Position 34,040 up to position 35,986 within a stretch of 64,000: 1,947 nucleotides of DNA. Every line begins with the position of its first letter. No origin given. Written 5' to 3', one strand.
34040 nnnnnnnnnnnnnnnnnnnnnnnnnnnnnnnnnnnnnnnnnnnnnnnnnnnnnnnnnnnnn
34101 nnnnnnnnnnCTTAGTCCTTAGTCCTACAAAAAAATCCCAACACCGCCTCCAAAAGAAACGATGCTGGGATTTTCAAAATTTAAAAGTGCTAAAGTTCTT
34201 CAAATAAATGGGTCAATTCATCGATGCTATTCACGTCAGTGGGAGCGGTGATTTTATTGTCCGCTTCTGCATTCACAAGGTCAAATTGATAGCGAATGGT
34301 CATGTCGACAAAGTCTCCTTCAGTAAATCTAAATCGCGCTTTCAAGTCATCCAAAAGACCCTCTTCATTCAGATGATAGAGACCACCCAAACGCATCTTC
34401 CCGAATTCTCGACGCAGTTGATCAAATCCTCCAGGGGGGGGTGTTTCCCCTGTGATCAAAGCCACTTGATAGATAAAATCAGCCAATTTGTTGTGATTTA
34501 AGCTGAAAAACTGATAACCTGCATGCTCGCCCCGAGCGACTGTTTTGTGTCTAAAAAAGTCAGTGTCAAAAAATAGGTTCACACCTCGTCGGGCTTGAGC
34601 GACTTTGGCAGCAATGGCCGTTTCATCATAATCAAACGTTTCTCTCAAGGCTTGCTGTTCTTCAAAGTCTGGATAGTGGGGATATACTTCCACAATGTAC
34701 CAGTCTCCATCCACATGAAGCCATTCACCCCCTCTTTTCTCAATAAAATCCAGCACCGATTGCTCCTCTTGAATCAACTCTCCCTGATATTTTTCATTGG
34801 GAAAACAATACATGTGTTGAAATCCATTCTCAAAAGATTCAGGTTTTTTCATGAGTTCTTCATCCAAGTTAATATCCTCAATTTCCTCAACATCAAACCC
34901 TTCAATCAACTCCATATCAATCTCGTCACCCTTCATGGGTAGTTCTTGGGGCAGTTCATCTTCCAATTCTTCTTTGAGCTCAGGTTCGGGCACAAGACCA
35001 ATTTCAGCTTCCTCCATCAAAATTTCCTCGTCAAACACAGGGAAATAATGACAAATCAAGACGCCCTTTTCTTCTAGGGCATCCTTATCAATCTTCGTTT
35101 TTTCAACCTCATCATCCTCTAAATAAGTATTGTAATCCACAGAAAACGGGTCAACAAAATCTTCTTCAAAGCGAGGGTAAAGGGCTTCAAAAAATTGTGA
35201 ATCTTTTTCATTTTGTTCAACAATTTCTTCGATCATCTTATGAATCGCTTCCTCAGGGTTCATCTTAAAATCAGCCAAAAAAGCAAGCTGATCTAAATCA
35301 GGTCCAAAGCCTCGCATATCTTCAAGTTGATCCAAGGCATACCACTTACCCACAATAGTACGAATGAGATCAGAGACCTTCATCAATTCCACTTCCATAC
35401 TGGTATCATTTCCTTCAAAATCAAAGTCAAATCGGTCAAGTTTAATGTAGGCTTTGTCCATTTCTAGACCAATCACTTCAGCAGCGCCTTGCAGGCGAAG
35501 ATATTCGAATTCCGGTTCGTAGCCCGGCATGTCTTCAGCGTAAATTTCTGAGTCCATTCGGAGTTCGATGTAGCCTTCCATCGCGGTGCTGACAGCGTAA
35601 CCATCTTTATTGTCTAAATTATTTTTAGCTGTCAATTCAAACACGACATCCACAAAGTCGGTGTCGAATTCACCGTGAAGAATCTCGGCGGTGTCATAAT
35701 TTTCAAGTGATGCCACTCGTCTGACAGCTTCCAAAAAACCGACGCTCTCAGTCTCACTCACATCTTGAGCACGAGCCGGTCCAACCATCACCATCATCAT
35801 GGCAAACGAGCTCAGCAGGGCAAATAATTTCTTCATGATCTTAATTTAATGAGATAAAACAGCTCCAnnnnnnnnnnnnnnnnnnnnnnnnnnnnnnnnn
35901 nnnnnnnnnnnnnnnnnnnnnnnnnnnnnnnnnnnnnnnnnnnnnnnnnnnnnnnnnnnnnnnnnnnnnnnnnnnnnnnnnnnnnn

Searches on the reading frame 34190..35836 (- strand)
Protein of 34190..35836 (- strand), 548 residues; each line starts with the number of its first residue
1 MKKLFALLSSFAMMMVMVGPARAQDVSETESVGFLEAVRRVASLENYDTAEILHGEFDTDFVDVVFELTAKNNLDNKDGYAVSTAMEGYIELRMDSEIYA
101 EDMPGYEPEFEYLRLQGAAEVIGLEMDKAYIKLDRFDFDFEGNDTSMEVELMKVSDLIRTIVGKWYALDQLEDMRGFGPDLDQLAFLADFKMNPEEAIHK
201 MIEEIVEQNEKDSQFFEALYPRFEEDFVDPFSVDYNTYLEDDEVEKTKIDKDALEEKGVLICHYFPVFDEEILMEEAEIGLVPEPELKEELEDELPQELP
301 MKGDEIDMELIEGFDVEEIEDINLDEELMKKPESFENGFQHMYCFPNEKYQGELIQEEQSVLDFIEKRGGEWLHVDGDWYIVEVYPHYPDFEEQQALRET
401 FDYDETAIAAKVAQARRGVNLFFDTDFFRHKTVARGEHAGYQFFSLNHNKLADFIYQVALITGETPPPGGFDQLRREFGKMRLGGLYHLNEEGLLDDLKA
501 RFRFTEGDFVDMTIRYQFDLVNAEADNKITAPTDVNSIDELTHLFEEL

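Call 53: search_protein_families(library=pfam, proteins=[window:34190-35836:-], max_evalue=0.00001)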
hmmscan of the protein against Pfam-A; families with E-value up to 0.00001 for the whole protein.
window:34190-35836:- (548 aa): 0 families

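Call 72: search_protein_families(library=ncbifam, proteins=[window:34190-35836:-], max_evalue=0.001)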
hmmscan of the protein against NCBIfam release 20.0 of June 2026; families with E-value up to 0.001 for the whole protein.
window:34190-35836:- (548 aa): 0 families

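Call 86: search_solved_structures(query=window:34190-35836:-, max_evalue=0.01)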
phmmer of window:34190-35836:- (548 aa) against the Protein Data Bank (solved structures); distinct sequences matched with E-value up to 0.01: 0.
